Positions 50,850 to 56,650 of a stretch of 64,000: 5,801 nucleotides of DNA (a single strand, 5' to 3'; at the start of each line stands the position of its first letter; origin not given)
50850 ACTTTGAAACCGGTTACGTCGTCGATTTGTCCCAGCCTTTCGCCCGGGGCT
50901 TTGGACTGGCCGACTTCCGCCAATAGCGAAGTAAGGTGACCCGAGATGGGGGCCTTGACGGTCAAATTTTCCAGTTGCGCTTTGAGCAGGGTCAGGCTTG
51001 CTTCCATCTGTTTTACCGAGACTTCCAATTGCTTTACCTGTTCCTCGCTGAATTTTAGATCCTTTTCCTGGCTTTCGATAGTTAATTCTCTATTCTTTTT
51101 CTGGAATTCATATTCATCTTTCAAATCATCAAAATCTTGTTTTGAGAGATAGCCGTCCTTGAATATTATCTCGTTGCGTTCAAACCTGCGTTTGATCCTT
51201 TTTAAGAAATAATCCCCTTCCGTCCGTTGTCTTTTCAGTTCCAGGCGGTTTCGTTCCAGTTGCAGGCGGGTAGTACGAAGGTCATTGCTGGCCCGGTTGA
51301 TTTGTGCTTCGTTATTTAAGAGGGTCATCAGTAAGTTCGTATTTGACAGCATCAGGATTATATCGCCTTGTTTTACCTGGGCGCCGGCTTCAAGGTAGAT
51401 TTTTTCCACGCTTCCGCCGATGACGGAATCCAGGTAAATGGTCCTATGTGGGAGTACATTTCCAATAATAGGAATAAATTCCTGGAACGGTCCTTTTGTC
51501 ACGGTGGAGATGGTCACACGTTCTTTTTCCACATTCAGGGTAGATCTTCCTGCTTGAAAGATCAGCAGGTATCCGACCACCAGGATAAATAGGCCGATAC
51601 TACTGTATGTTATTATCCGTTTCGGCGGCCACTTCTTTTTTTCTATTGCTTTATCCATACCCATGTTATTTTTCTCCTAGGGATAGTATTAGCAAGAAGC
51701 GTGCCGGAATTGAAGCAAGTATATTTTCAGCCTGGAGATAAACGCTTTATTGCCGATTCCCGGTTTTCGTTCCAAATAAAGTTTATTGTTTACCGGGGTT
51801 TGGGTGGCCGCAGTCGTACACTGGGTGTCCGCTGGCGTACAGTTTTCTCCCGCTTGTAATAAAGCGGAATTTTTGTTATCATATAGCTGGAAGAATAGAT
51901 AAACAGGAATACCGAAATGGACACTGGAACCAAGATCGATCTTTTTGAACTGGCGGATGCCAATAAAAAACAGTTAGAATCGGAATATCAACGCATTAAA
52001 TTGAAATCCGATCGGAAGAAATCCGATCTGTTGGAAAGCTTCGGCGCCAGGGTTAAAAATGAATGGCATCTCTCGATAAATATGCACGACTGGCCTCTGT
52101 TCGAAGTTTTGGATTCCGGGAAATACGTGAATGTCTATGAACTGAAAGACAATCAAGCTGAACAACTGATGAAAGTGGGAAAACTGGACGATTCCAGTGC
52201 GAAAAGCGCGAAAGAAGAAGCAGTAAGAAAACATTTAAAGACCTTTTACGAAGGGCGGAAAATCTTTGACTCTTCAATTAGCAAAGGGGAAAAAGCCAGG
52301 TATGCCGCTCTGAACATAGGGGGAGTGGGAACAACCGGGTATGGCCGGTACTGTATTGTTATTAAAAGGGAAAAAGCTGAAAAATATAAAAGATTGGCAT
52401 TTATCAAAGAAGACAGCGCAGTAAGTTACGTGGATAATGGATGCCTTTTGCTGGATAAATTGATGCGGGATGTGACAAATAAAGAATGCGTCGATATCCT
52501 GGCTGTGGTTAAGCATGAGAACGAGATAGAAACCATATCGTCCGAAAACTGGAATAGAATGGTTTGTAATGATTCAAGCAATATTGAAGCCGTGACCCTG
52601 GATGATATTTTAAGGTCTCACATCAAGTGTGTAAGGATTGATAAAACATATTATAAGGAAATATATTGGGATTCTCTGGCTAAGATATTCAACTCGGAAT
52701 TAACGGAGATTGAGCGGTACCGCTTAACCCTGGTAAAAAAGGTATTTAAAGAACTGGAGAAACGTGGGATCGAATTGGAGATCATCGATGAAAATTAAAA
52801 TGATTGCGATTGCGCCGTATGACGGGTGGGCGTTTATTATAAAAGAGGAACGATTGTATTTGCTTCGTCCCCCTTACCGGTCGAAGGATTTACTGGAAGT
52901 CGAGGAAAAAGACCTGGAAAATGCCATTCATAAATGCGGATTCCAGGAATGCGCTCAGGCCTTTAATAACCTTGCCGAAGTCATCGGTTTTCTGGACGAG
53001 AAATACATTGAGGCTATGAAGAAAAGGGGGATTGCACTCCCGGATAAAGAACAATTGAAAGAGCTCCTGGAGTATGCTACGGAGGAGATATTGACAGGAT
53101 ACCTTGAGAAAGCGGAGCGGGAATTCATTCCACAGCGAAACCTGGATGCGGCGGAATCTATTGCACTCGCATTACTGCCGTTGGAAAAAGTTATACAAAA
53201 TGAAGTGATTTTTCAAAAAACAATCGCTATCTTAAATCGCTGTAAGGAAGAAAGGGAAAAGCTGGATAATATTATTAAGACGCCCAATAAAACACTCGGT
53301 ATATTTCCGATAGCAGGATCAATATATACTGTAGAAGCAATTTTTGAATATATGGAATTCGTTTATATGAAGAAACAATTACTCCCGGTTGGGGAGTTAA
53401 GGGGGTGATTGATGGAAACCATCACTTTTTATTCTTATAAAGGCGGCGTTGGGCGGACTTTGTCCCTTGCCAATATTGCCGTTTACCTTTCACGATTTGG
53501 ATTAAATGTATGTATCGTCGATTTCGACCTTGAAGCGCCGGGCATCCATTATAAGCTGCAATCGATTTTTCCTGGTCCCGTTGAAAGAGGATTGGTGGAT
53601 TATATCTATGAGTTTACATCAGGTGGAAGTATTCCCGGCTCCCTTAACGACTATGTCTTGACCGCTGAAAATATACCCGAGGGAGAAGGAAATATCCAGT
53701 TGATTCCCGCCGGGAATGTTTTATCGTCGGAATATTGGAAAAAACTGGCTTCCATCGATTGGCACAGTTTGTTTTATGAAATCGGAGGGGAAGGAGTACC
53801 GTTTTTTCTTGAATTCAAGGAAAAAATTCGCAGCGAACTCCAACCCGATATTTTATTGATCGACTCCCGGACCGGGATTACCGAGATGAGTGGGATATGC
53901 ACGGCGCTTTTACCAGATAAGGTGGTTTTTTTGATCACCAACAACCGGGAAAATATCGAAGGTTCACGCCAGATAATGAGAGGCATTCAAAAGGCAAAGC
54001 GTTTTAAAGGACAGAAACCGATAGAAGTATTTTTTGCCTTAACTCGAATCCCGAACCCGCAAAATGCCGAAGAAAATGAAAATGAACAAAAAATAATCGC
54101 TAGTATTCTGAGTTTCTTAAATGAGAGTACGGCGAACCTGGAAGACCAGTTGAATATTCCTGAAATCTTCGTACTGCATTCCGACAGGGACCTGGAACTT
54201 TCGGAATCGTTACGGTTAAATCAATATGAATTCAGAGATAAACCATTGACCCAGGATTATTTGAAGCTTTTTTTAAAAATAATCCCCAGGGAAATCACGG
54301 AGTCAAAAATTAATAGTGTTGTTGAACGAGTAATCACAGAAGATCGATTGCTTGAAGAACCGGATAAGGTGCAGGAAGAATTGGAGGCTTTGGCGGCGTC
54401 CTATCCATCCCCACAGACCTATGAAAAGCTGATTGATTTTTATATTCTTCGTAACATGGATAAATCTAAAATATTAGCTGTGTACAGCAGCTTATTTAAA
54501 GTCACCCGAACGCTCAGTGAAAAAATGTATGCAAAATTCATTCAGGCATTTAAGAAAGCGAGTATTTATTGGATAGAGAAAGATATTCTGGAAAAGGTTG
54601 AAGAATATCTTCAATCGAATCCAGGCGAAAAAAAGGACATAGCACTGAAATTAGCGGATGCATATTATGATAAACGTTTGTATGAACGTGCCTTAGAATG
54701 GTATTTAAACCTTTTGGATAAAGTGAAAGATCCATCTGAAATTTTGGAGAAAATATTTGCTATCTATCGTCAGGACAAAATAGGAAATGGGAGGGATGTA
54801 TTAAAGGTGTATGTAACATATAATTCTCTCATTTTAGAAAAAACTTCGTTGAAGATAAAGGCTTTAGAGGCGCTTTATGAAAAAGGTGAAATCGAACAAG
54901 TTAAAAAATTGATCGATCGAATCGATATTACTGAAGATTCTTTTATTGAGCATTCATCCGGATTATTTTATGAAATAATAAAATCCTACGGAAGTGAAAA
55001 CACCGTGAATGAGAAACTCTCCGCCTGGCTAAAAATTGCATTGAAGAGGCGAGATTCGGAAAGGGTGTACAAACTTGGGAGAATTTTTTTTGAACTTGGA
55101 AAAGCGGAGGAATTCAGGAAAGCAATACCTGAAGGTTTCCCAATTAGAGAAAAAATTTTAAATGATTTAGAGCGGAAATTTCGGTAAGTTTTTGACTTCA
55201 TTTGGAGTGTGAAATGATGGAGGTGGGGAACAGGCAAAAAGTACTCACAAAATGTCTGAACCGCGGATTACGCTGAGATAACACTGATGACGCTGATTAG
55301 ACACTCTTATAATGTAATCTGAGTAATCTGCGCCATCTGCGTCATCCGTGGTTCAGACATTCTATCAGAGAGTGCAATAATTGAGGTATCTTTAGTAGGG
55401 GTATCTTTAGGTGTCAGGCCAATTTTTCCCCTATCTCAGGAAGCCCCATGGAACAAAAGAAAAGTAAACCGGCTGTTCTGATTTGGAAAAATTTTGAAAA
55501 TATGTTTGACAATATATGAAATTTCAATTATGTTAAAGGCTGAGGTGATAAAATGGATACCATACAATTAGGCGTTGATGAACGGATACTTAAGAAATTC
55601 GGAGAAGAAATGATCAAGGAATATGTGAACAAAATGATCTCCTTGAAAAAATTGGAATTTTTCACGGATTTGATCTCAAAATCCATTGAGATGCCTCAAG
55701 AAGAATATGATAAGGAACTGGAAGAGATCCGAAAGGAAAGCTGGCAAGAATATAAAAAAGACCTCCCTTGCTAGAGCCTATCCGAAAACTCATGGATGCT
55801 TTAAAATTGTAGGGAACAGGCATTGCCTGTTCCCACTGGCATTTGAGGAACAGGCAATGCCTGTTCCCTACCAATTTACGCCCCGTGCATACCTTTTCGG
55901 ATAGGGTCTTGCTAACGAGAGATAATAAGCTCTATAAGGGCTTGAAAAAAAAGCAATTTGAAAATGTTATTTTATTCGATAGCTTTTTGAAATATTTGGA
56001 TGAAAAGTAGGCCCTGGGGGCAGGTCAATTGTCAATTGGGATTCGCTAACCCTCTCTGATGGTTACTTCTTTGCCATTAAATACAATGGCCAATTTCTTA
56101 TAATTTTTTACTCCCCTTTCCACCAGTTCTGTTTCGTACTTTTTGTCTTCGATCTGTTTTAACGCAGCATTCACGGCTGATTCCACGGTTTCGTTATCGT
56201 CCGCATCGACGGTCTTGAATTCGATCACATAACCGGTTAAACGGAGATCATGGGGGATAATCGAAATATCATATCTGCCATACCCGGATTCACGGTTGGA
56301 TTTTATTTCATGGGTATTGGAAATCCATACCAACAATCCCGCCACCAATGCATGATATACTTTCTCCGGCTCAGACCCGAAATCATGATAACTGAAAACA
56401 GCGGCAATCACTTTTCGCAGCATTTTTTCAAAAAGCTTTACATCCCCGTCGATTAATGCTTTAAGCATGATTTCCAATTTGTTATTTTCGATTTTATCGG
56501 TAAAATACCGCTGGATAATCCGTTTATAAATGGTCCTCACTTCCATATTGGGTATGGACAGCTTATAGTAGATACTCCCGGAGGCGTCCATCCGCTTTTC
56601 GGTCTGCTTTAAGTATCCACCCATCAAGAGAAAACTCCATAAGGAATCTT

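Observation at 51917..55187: Three-gene operon ending in a KGGVGR ParA/MinD-type ATPase-TPR protein: candidate NTPase-centred conflict system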

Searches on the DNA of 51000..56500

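Call 88: search_rna_families(source=window, start=51000, end=56500, threshold=evalue, max_evalue=0.1)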
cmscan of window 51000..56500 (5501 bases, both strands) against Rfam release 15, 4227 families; matches with E-value up to 0.1: 4.
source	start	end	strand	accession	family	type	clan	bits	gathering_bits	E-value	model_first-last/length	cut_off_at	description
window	55803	55878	-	RF00864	mir-BART20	Gene; miRNA;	-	31.8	70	0.0017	1-81/81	no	mir-BART20 microRNA precursor family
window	55802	55878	+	RF00667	mir-33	Gene; miRNA;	-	25.6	50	0.015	1-69/69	no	mir-33 microRNA precursor family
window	55808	55987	+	RF02578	tsr25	Gene; sRNA;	-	24.8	63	0.031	1-181/181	no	S. aureus tsr25 small RNA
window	51757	51877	+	RF02837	anti-hemB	Gene; sRNA;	-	22.2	49.5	0.07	1-81/81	no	Burkholderia RNA 7 (anti-hemB)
